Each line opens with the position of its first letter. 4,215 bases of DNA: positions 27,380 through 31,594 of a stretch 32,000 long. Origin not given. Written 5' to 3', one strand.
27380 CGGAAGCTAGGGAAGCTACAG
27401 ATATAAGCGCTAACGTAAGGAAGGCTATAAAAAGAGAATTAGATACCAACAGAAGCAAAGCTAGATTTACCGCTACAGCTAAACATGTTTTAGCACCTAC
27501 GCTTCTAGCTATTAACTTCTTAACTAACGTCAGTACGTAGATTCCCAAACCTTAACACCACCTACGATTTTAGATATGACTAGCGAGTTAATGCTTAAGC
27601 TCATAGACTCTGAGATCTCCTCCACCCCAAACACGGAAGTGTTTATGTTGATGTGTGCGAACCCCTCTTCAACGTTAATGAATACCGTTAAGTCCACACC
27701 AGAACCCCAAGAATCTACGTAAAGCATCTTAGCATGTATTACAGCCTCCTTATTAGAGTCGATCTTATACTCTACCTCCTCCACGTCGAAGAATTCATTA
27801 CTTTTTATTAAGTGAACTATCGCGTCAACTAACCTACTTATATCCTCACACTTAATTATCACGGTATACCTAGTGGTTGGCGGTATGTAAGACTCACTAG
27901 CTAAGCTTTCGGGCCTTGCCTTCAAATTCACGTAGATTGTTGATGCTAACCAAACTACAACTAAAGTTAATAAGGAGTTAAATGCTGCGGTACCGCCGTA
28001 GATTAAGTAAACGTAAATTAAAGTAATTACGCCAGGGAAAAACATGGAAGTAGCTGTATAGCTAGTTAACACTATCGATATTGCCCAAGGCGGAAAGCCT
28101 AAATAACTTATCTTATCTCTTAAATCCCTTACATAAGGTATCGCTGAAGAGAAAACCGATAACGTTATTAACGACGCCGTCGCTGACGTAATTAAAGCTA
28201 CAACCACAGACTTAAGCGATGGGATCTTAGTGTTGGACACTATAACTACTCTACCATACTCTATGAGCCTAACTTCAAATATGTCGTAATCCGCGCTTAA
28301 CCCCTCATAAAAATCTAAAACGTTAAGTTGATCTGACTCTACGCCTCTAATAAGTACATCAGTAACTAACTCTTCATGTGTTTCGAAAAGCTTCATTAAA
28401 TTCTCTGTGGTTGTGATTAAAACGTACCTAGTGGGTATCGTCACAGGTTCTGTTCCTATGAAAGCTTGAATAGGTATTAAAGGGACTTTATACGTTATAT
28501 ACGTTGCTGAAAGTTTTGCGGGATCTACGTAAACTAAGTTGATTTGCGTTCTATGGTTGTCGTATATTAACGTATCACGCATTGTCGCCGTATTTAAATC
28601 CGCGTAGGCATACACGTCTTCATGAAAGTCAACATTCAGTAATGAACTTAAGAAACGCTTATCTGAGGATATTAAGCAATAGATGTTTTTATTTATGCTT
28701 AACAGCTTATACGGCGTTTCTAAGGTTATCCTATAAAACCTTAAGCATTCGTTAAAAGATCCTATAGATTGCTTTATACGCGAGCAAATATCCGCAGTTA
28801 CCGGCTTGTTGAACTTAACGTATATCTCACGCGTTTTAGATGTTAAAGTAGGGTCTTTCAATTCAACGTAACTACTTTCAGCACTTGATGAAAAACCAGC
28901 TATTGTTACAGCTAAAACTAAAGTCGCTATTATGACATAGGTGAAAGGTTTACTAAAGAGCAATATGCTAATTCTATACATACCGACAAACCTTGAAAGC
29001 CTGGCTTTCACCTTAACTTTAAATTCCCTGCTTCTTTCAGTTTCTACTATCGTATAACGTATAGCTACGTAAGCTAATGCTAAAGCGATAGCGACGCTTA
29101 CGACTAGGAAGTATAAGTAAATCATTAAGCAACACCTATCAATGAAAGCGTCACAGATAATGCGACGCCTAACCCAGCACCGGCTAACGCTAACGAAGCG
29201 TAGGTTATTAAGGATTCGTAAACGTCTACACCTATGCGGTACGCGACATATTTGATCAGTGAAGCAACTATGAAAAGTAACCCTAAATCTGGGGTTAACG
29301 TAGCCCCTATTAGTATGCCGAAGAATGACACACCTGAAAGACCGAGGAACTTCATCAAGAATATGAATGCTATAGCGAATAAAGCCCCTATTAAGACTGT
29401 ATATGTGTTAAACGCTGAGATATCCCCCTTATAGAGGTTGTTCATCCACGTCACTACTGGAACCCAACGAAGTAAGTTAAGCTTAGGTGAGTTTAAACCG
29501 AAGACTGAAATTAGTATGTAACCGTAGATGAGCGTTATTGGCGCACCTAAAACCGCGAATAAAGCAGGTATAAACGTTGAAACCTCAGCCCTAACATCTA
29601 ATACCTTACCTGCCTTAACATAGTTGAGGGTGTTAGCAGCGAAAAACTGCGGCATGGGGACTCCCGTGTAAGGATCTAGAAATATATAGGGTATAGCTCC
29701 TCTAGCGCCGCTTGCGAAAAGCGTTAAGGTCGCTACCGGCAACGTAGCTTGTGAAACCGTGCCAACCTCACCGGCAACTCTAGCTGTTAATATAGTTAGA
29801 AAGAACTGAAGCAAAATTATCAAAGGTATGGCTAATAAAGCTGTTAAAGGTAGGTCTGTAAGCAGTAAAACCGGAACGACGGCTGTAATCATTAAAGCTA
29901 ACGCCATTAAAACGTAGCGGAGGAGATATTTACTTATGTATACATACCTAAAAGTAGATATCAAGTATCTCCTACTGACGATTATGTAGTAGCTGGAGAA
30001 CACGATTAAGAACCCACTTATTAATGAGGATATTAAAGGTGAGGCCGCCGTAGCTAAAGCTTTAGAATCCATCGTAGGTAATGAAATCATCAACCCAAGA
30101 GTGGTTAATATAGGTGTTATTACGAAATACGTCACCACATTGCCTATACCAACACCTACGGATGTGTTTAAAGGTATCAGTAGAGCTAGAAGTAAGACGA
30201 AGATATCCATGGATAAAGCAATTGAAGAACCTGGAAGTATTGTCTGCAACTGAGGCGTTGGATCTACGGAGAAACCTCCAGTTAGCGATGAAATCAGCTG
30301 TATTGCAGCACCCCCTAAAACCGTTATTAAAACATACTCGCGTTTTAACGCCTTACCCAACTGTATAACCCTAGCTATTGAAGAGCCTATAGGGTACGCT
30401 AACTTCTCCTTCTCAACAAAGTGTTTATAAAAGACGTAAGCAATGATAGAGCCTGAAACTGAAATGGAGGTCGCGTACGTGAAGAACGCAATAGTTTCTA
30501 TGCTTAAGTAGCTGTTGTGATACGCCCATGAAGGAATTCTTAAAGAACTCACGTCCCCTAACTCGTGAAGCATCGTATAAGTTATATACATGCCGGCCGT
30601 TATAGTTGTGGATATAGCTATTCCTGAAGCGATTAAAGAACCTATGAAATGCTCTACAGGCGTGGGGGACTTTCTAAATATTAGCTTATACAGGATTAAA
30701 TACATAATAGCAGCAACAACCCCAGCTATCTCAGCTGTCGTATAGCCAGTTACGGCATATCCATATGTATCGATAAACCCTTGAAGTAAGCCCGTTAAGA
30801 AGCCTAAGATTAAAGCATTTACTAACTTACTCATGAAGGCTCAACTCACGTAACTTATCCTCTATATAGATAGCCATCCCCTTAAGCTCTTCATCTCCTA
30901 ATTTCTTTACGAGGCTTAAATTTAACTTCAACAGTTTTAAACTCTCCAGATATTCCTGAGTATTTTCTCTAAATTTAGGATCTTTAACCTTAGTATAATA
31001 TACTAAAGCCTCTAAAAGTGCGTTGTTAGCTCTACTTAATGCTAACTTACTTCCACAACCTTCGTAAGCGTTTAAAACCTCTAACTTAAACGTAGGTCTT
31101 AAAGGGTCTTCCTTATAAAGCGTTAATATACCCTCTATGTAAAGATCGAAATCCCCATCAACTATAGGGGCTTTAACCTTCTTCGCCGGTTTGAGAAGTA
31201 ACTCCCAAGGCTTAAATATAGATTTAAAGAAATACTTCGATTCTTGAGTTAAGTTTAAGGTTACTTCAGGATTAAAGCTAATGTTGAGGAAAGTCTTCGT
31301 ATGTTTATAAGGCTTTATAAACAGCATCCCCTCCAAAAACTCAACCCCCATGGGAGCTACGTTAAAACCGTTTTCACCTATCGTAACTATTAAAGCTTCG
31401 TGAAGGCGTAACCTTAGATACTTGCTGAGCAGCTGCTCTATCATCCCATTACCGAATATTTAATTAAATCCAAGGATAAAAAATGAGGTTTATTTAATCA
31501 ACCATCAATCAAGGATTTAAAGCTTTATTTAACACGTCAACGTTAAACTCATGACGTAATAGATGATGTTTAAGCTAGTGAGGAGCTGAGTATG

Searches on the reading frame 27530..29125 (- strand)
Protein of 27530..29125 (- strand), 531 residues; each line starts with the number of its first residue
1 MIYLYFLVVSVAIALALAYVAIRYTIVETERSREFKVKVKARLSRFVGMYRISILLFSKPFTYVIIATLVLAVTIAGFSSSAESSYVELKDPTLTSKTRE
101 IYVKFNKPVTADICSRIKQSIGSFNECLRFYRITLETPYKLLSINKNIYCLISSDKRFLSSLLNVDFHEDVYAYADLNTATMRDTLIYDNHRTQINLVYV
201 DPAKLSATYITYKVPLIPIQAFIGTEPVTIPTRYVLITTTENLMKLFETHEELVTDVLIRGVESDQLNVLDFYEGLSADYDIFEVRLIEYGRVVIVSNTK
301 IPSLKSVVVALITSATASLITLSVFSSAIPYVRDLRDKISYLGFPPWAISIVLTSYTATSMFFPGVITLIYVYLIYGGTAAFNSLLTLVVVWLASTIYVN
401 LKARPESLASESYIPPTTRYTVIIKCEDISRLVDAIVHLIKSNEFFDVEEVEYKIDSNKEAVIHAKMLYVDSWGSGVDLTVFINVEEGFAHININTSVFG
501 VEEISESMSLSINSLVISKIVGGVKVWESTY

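Call 4: search_protein_families(library=pfam, proteins=[window:27530-29125:-], max_evalue=0.1)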
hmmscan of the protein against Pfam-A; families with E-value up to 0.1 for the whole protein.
window:27530-29125:- (531 aa): 0 families

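Call 25: search_protein_families(library=ncbifam, proteins=[window:27530-29125:-], max_evalue=0.1)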
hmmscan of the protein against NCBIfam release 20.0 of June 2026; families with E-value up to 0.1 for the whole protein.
window:27530-29125:- (531 aa): 1 family
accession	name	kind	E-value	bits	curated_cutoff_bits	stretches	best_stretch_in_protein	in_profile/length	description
NF011091.0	PRK14514.1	equivalog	0.017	14.8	361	1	454-489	62-97/221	ATP-dependent Clp endopeptidase proteolytic subunit ClpP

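Call 54: search_protein_families(library=pfam, alignment_id=A8, max_evalue=1)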
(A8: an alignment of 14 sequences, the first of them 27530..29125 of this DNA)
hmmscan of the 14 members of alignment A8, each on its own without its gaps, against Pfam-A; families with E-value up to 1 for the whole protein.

A. member 1, window:27530-29125:- (531 aa): 0 families

B. families by the number of members that match (of 14 scanned): 5 families
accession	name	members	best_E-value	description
PF25747.1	T5_p143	1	0.0013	Bacteriophage T5 tail completion protein p143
PF19366.4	DUF5942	1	0.058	Domain of unknown function (DUF5942)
PF15578.11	DUF4662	1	0.064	Domain of unknown function (DUF4662)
PF18054.6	CEL_III_C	1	0.14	CEL-III C-terminal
PF19865.4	DUF6338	1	0.83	Family of unknown function (DUF6338)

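Call 56: search_solved_structures(query=A8, max_evalue=10)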
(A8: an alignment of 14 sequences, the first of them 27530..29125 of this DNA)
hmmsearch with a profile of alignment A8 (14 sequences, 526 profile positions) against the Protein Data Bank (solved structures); distinct sequences matched with E-value up to 10: 2.
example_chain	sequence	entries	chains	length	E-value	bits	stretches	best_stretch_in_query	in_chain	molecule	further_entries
6b87_A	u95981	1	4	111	0.0069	18.4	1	8-96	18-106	TMHC2_E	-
9d83_C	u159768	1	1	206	0.91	11.4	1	138-223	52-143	Gp34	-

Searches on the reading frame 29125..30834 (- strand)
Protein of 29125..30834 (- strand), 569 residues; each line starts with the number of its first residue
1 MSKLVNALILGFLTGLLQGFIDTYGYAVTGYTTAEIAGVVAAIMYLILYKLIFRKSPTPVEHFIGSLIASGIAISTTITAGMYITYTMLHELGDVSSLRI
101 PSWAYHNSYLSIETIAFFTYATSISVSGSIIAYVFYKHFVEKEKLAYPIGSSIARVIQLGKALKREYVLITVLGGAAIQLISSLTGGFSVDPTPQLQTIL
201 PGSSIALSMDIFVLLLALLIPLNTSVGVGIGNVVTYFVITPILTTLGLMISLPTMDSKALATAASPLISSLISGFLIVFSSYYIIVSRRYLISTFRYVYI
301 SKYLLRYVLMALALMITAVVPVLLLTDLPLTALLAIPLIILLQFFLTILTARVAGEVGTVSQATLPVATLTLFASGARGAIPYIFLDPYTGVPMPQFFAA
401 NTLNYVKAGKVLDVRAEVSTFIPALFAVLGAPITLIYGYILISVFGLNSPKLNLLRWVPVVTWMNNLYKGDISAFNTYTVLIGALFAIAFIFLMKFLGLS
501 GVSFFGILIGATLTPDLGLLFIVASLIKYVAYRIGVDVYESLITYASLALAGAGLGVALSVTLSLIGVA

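Call 17: search_protein_families(library=pfam, proteins=[window:29125-30834:-], max_evalue=0.01)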
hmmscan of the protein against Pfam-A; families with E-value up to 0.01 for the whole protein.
window:29125-30834:- (569 aa): 0 families

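Call 25: search_protein_families(library=ncbifam, proteins=[window:29125-30834:-], max_evalue=0.1)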
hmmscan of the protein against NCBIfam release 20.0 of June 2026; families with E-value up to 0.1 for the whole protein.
window:29125-30834:- (569 aa): 0 families

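Call 41: find_related_loci(query=A5, collection=genome_contigs, flank=10000)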
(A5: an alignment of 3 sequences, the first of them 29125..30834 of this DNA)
Query A5 (569 aa) in genome_contigs; peptide patterns used: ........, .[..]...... (x = any residue, [..] = any of these).
91 stretches matched a pattern; 43 encode a relative of the query (tblastn E <= 1e-3); 43 distinct loci.
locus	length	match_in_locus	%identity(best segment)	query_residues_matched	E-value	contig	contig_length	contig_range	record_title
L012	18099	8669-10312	67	21-568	0e+0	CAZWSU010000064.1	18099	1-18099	MAG TPA_asm: uncultured Desulfurococcaceae archaeon isolate binchicken_co25_45 genome assembly, contig: k141_61983, whol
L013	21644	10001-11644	66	21-568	0e+0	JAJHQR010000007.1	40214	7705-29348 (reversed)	MAG: Desulfurococcaceae archaeon isolate Bin S26 scaffold_164_c1, whole genome shotgun sequence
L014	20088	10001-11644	66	21-568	0e+0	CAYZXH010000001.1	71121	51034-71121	MAG TPA_asm: uncultured Desulfurococcaceae archaeon isolate SRP104967_co1_17 genome assembly, contig: NODE_87_length_711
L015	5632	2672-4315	66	21-568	0e+0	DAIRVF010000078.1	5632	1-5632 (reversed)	MAG TPA_asm: Zestosphaera sp. isolate CTOTU25733 NODE_1079_length_5632_cov_4.939932, whole genome shotgun sequence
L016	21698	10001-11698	65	3-568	0e+0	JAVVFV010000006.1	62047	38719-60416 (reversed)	MAG: Candidatus Zestomicrobium tamdykulense isolate TW002 NG-25459_Tamdykul_water_contig_38, whole genome shotgun sequen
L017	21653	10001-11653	65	18-568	0e+0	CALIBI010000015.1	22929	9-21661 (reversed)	MAG: uncultured Sulfolobales archaeon isolate S1_Bin_Bin_78_sub genome assembly, contig: c_000002398481, whole genome sh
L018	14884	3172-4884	58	1-569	0e+0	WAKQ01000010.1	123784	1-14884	MAG: Desulfurococcales archaeon isolate S013_73 k151_194085, whole genome shotgun sequence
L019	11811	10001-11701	58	4-568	0e+0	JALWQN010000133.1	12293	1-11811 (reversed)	MAG: Desulfurococcales archaeon isolate M2_metabat1_scaf2bin.068 M2_NODE_6747_length_12293_cov_3.369637, whole genome sh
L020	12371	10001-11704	55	1-568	0e+0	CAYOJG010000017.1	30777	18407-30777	MAG TPA_asm: uncultured Desulfurococcaceae archaeon isolate binchicken_co256_980 genome assembly, contig: NODE_2364_leng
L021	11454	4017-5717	52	2-568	0e+0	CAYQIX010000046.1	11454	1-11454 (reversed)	MAG TPA_asm: uncultured Desulfurococcaceae archaeon isolate binchicken_co6_527 genome assembly, contig: NODE_6808_length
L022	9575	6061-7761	52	3-567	0e+0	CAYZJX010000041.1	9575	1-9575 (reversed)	MAG TPA_asm: uncultured Desulfurococcaceae archaeon isolate binchicken_co6_186 genome assembly, contig: NODE_8904_length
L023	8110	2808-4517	54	1-569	0e+0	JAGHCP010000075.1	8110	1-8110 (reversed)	MAG: Desulfurococcales archaeon isolate AUK285 PB_MBMC_239_c_000000000004, whole genome shotgun sequence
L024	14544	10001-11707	51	1-568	0e+0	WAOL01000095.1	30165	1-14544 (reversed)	MAG: Desulfurococcales archaeon isolate S143_97_esom k151_8937, whole genome shotgun sequence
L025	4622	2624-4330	51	1-568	0e+0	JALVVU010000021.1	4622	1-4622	MAG: Desulfurococcales archaeon isolate M10_metabat1_scaf2bin.047 M10_NODE_12908_length_4622_cov_15.619800, whole genome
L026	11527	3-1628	53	30-568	0e+0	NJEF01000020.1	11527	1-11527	MAG: Desulfurococcales archaeon ex4484_204 ex4484_204_scaffold_3240_length_11527__count_1231, whole genome shotgun seque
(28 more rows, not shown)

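Call 55: search_protein_families(library=pfam, alignment_id=A9, max_evalue=1)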
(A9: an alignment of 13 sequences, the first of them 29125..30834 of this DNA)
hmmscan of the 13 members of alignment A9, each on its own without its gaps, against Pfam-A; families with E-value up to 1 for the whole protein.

A. member 1, window:29125-30834:- (569 aa): 1 family
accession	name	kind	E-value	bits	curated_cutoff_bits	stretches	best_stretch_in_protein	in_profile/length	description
PF15786.10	PET117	-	0.32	11.6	27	1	119-145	5-31/67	PET assembly of cytochrome c oxidase, mitochondrial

B. families by the number of members that match (of 13 scanned): 5 families
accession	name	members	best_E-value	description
PF17686.6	DUF5534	1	0.021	Family of unknown function (DUF5534)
PF15786.10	PET117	1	0.32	PET assembly of cytochrome c oxidase, mitochondrial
PF17240.7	DUF5313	1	0.42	Family of unknown function (DUF5313)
PF09163.16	Form-deh_trans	1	0.43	Formate dehydrogenase N, transmembrane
PF20240.3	DUF6597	1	0.79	Domain of unknown function (DUF6597)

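Call 57: search_solved_structures(query=A9, max_evalue=10)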
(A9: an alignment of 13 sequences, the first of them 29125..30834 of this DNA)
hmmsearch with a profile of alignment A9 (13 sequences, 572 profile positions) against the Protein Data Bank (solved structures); distinct sequences matched with E-value up to 10: 0.

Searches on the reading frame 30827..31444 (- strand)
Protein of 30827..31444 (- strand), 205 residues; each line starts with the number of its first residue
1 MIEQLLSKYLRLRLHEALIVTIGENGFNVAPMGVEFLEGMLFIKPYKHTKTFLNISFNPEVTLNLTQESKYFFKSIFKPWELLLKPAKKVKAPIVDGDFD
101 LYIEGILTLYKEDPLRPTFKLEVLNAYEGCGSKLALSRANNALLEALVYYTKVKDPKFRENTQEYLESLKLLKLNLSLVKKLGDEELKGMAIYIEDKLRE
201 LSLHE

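Call 17: search_protein_families(library=pfam, proteins=[window:30827-31444:-], max_evalue=0.01)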
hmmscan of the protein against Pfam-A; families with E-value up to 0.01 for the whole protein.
window:30827-31444:- (205 aa): 2 families
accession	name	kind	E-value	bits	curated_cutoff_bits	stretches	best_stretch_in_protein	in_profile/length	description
PF04289.18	DUF447_N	-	7.5e-12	45.7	24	1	16-82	2-68/114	Protein of unknown function (DUF447) N-terminal domain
PF20766.2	DUF447_C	-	0.0099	16.3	24.8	0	137-186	1-43/53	Protein of unknown function (DUF447)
